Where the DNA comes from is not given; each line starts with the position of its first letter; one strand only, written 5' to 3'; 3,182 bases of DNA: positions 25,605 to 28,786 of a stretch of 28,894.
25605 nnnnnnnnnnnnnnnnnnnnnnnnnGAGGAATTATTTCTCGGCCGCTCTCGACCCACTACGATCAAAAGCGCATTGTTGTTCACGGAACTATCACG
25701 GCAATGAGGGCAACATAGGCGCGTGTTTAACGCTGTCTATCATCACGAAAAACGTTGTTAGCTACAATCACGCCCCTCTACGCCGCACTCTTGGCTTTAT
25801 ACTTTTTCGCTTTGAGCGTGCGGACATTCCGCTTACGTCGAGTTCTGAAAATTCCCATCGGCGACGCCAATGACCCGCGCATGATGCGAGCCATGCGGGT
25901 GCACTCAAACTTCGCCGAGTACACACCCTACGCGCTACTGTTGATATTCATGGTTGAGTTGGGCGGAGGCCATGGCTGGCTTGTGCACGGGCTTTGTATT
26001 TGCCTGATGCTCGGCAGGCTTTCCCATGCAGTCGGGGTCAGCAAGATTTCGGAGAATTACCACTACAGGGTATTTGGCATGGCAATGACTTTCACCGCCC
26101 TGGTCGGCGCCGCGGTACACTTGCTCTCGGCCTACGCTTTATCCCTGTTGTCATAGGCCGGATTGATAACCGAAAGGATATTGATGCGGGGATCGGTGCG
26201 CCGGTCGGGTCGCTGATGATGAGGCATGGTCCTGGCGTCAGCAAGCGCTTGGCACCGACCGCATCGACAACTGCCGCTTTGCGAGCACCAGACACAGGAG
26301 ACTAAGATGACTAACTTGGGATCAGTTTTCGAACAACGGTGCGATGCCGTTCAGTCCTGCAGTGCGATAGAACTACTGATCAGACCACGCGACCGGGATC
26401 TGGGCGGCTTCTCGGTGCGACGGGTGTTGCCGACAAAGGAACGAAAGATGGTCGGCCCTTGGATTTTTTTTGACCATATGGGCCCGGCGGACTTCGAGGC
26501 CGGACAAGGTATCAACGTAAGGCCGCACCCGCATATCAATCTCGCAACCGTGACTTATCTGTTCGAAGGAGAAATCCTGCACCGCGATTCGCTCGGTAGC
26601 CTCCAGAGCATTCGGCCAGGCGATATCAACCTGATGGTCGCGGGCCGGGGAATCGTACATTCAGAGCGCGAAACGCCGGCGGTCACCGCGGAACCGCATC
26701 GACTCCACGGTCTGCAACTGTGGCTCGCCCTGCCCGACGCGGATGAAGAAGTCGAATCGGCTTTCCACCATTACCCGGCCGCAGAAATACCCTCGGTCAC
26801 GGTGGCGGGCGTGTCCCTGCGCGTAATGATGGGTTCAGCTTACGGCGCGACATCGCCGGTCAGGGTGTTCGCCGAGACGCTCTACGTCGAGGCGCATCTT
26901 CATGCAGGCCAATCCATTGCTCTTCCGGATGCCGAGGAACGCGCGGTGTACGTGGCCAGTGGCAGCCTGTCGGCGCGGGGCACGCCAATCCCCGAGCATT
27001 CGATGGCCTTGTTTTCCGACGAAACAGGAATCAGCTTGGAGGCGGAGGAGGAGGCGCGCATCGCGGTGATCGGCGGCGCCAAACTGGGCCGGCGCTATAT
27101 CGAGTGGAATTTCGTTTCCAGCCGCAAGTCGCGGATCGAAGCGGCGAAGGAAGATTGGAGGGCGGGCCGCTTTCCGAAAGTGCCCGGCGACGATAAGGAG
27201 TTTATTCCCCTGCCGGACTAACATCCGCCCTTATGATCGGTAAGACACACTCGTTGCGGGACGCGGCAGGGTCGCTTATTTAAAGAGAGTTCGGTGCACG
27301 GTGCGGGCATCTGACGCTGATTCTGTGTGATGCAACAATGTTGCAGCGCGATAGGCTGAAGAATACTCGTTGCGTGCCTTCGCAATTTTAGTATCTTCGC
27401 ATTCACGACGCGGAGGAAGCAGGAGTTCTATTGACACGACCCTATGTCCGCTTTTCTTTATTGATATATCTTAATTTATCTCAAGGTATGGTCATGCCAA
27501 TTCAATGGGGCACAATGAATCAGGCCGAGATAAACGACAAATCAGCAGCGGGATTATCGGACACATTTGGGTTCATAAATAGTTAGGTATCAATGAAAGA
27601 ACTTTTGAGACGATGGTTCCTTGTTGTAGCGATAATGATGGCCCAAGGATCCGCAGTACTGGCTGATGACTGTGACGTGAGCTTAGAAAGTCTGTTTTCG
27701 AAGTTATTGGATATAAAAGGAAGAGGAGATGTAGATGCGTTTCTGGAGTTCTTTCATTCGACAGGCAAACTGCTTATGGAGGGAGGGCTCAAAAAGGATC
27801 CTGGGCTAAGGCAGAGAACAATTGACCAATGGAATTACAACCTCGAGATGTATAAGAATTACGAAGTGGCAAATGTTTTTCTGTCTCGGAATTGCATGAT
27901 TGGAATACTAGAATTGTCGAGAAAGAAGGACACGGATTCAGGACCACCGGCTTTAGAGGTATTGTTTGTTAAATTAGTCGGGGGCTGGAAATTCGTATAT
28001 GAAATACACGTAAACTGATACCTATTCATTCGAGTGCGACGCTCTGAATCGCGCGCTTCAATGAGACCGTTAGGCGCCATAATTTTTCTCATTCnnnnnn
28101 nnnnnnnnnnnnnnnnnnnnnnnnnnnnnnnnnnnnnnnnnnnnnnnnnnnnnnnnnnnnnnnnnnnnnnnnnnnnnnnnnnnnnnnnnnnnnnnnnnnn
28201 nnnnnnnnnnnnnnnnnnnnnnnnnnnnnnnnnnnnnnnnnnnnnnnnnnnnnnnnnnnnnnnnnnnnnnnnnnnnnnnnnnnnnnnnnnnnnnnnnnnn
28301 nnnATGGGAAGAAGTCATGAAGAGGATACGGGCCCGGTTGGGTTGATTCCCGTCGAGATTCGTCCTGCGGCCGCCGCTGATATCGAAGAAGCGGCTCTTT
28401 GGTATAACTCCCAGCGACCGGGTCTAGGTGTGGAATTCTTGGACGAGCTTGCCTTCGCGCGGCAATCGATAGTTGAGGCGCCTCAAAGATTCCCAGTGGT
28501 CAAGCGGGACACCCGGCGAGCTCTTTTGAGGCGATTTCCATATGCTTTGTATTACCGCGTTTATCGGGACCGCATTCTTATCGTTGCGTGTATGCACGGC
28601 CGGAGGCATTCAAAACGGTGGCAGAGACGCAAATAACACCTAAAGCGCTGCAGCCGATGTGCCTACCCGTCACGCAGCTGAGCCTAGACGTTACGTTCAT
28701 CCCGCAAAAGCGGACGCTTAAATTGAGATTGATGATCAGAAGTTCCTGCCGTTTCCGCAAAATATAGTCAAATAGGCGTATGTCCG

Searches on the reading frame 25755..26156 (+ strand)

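Call 68: search_protein_families(library=pfam, proteins=[window:25755-26156:+], max_evalue=0.001)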
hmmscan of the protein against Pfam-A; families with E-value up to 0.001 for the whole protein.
window:25755-26156:+ (133 aa): 1 family
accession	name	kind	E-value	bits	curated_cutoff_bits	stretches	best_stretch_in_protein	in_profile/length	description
PF01124.23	MAPEG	-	4.9e-19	69.2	23.4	1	7-124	2-128/129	MAPEG family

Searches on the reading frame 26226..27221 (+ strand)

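Call 68: search_protein_families(library=pfam, proteins=[window:26226-27221:+], max_evalue=0.001)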
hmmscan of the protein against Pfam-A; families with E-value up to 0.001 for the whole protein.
window:26226-27221:+ (331 aa): 2 families
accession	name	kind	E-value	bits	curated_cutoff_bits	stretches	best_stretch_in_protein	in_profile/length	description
PF02678.22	Pirin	-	1.1e-32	112.7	26.1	1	62-167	2-108/108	Pirin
PF05726.19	Pirin_C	-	1.7e-22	80.2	27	1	220-316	1-102/103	Pirin C-terminal cupin domain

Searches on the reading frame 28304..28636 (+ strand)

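Call 68: search_protein_families(library=pfam, proteins=[window:28304-28636:+], max_evalue=0.001)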
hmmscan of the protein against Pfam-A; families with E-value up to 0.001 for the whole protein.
window:28304-28636:+ (110 aa): 1 family
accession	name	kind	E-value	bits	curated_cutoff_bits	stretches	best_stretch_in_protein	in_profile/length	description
PF05016.21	ParE_toxin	-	6e-07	30.4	23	1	17-101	1-87/89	ParE toxin of type II toxin-antitoxin system, parDE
